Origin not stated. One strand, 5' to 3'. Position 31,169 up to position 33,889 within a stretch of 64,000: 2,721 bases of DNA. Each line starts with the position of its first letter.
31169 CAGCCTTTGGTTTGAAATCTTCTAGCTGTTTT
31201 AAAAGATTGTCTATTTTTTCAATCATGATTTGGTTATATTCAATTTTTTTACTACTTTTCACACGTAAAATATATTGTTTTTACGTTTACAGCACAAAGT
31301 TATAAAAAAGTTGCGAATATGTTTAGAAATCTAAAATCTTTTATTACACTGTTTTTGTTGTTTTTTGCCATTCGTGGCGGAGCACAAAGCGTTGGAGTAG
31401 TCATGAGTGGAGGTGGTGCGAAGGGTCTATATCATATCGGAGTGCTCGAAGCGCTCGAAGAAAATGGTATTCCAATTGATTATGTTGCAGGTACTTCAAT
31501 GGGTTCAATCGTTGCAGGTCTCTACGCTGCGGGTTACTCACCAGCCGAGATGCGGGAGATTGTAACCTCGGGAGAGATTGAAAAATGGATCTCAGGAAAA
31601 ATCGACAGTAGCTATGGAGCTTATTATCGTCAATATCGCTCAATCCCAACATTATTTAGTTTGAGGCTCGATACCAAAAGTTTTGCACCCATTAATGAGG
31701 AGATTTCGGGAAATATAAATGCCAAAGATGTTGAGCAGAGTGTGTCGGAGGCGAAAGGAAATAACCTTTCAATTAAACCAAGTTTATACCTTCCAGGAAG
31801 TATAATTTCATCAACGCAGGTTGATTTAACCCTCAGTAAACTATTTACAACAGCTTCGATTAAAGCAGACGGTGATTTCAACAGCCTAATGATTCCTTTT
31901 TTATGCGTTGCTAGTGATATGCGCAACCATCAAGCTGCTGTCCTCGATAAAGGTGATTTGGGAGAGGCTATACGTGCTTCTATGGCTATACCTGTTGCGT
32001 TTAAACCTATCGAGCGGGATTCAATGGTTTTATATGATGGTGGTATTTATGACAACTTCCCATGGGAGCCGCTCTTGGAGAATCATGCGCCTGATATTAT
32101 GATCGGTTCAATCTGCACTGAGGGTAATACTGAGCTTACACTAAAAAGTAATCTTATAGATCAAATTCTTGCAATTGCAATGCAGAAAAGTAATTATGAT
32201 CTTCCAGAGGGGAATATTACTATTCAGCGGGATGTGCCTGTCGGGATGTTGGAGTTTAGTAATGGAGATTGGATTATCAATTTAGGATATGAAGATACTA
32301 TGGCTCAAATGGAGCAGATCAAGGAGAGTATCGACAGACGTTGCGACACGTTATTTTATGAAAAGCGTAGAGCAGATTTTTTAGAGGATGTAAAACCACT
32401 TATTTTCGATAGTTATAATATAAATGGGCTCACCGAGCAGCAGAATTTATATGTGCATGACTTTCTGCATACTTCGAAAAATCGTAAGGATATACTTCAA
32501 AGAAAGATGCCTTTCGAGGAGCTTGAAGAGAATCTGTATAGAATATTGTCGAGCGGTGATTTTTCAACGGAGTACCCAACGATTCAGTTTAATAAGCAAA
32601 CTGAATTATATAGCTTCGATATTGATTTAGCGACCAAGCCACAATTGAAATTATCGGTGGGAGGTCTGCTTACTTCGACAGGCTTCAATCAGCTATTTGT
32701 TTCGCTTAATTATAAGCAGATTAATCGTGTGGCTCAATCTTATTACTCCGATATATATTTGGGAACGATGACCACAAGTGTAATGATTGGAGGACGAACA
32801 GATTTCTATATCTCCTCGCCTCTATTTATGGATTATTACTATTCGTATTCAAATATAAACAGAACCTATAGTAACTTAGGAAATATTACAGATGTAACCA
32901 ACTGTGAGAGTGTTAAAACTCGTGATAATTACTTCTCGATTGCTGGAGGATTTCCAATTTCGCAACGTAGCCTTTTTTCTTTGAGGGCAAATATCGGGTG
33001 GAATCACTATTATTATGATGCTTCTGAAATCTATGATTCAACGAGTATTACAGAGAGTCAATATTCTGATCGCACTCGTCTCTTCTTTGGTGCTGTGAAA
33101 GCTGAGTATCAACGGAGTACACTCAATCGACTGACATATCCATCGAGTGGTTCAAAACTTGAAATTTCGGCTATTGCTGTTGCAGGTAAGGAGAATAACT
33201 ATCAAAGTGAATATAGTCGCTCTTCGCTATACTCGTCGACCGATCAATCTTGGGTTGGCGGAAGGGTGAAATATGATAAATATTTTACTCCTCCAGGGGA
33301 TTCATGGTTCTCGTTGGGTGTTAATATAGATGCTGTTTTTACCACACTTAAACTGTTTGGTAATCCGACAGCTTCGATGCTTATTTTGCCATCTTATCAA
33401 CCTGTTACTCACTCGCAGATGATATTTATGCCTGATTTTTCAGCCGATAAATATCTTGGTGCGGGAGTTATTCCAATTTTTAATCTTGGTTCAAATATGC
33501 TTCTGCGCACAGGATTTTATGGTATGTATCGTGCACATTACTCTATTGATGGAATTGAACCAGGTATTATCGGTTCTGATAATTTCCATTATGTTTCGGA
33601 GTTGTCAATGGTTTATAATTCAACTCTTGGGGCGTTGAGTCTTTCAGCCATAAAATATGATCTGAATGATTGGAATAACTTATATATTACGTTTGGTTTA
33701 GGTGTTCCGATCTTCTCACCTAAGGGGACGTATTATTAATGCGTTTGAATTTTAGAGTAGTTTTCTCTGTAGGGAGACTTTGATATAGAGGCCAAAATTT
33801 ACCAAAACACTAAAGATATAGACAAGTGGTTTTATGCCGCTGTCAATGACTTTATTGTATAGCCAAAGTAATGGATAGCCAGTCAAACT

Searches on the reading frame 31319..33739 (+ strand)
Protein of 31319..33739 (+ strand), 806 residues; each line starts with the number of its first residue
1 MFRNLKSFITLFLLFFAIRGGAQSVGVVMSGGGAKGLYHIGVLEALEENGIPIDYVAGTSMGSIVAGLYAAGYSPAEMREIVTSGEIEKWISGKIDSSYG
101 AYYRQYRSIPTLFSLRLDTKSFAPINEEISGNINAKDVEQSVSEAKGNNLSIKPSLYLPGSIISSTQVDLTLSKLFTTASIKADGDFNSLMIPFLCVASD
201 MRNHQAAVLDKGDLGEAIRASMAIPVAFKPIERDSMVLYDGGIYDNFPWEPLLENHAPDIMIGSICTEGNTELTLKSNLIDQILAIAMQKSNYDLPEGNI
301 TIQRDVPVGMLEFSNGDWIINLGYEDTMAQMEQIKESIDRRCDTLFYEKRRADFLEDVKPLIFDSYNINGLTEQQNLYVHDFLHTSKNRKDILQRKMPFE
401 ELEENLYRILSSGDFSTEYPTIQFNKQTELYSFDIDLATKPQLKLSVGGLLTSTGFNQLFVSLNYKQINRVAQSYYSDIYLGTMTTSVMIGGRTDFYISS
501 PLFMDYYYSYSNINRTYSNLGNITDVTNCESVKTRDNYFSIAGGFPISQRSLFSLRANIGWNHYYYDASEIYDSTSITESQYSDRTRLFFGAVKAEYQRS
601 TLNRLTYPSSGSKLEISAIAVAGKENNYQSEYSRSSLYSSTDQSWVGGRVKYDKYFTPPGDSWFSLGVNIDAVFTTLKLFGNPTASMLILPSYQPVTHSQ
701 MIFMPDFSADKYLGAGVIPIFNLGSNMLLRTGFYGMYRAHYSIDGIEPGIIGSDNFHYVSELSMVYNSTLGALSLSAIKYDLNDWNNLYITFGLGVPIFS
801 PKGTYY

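Call 39: find_encoding_contigs(protein=window:31319-33739:+, flank=10000, max_places=1)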
Protein window:31319-33739:+ (806 aa): 9 contigs read that carry it; 1 place shown.
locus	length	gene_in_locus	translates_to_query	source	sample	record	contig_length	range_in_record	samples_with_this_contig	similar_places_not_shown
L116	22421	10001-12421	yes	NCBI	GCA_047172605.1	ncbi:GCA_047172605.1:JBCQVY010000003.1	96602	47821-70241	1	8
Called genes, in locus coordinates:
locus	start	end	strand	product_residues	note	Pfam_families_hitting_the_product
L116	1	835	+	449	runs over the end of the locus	-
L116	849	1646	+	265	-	-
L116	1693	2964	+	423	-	PF01595:CNNM, PF00571:CBS (faint), PF03471:CorC_HlyC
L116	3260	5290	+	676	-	PF13623:SurA_N_2, PF13624:SurA_N_3, PF00639:Rotamase (faint), PF13145:Rotamase_2, PF13616:Rotamase_3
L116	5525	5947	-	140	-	PF02130:YbeY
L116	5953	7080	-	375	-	PF01551:Peptidase_M23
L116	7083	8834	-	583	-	PF13174:TPR_6 (faint), PF13428:TPR_14 (faint), PF13432:TPR_16 (faint), PF14559:TPR_19 (faint), PF24575:TPR_Slam (faint), PF13414:TPR_11 (faint), PF23914:TPR_CcmH_CycH (weak), PF12895:ANAPC3 (weak), +8 more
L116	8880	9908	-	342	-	PF02912:Phe_tRNA-synt_N, PF01409:tRNA-synt_2d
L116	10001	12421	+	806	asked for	PF01734:Patatin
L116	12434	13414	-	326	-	PF00535:Glycos_transf_2, PF10111:Glyco_tranf_2_2, PF13506:Glyco_transf_21, PF13641:Glyco_tranf_2_3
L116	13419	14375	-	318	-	PF04443:LuxE (faint)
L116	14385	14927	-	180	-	PF08282:Hydrolase_3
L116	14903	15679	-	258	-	PF03807:F420_oxidored (weak), PF10727:Rossmann-like (weak), PF10728:DUF2520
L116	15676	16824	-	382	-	PF05958:tRNA_U5-meth_tr (weak), PF03602:Cons_hypoth95 (weak), PF13847:Methyltransf_31 (weak), PF13649:Methyltransf_25 (weak), PF18096:Thump_like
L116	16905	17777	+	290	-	PF00106:adh_short, PF13561:adh_short_C2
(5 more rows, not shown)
